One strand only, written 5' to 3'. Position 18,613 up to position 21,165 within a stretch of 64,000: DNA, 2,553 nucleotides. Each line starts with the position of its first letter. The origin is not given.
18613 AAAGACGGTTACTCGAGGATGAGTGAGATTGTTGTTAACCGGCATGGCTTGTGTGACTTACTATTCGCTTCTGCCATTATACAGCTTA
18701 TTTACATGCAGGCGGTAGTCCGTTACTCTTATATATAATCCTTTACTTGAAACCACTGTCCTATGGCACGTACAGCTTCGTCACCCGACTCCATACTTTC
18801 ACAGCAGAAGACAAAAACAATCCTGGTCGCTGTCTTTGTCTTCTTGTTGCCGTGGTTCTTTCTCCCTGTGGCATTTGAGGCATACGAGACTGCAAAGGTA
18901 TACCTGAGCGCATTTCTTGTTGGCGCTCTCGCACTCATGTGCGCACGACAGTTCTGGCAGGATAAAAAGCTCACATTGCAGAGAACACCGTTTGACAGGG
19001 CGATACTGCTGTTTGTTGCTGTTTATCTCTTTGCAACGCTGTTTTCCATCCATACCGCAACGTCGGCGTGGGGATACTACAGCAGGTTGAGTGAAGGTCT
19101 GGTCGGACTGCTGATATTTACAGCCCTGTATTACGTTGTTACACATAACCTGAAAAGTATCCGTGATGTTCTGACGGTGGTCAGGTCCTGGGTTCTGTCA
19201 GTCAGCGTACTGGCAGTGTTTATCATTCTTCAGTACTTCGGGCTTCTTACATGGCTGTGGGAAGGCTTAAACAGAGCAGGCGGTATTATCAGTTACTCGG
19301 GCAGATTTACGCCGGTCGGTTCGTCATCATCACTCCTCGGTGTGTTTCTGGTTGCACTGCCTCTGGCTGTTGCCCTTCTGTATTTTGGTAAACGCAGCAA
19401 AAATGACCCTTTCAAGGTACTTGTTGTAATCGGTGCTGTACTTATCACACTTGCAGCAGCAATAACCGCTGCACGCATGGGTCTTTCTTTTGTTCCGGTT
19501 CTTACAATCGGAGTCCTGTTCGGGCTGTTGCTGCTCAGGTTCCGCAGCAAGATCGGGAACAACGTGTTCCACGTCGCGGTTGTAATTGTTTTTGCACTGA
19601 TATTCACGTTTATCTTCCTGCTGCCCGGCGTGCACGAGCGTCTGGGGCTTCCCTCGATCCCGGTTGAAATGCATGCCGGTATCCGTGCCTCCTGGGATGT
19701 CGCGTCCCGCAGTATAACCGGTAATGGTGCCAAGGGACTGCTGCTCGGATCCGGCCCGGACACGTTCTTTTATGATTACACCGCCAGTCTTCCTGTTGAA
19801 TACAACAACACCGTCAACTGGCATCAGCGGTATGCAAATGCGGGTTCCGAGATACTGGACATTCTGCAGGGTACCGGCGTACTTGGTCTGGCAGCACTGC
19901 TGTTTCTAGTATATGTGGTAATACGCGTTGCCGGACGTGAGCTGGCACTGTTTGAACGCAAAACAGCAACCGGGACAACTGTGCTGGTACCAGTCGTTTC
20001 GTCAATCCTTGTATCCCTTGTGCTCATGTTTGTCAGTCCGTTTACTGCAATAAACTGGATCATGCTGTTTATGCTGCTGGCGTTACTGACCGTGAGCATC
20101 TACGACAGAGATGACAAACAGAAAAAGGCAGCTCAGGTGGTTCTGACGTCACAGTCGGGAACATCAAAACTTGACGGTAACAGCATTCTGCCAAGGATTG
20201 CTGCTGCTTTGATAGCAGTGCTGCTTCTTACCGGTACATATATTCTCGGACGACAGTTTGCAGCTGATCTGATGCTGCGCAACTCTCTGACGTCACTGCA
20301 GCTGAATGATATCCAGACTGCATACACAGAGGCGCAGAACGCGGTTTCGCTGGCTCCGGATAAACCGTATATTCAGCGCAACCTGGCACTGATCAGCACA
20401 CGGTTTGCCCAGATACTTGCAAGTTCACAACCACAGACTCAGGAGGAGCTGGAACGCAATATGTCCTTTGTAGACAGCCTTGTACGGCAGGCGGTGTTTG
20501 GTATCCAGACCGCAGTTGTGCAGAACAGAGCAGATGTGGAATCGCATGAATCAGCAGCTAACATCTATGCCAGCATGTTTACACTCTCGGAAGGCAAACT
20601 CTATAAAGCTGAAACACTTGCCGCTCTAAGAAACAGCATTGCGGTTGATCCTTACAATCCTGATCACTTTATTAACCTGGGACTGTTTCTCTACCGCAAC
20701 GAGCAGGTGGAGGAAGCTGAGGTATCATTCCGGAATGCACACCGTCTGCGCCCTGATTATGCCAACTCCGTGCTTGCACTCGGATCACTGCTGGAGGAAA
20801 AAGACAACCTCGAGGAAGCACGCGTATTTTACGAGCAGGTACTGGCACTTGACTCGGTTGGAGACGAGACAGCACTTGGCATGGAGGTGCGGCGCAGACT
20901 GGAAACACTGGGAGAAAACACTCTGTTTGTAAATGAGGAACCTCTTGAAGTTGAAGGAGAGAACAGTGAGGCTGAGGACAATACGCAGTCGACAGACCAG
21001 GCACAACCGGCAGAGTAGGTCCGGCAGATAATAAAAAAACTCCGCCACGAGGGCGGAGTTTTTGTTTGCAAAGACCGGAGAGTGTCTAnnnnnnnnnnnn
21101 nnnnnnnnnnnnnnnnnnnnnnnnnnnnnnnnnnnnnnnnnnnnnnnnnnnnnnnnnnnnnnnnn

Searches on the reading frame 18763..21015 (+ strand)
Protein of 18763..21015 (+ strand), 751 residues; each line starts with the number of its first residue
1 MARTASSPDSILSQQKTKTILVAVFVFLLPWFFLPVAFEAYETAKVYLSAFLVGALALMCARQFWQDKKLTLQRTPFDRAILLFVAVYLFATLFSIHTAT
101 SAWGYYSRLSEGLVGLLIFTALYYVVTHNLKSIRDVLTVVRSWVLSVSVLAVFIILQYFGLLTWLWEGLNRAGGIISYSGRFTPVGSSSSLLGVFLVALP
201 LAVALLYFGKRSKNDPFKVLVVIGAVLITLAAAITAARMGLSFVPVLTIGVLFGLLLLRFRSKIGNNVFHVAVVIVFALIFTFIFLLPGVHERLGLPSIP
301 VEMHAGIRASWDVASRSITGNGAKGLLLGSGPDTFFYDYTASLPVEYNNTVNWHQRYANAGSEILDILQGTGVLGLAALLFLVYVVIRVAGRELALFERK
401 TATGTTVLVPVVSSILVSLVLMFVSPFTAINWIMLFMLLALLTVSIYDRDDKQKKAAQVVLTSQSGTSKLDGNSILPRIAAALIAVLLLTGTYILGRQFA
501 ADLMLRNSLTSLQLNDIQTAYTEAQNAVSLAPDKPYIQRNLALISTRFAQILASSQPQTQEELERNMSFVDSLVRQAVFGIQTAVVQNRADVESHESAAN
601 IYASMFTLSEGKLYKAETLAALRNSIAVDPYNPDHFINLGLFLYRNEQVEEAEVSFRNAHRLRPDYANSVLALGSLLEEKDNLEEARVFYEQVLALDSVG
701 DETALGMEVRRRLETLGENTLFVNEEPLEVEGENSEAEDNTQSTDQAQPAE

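Call 17: search_protein_families(library=pfam, proteins=[window:18763-21015:+], max_evalue=0.01)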
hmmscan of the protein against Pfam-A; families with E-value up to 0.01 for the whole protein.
window:18763-21015:+ (751 aa): 11 families
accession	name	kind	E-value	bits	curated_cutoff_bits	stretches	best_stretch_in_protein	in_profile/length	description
PF07719.23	TPR_2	-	5e-08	32.9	27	0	637-666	5-34/34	Tetratricopeptide repeat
PF00515.34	TPR_1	-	7.3e-07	29.2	27.8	0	636-666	4-34/34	Tetratricopeptide repeat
PF13414.12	TPR_11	-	1.6e-06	28.1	26.8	0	644-679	5-40/42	TPR repeat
PF13431.12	TPR_17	-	4.7e-06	26.9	24.4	0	623-653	3-33/34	Tetratricopeptide repeat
PF13181.12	TPR_8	-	9.7e-06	25.8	25.7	0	670-697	4-31/34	Tetratricopeptide repeat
PF23914.1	TPR_CcmH_CycH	-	1.1e-05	25.8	42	1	621-698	38-118/158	Cytochrome c-type biogenesis protein H TPR domain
PF14559.12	TPR_19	-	1.8e-05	25.4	25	1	644-695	2-53/68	Tetratricopeptide repeat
PF13424.12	TPR_12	-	2.1e-05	25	30.1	1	637-696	7-74/77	Tetratricopeptide repeat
PF13432.12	TPR_16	-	0.00064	20.6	32.7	0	640-697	4-61/65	Tetratricopeptide repeat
PF13374.12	TPR_10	-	0.00099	19.5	27.5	0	672-696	7-31/42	Tetratricopeptide repeat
PF13428.12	TPR_14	-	0.0019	19.1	23.5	0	670-697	4-31/44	Tetratricopeptide repeat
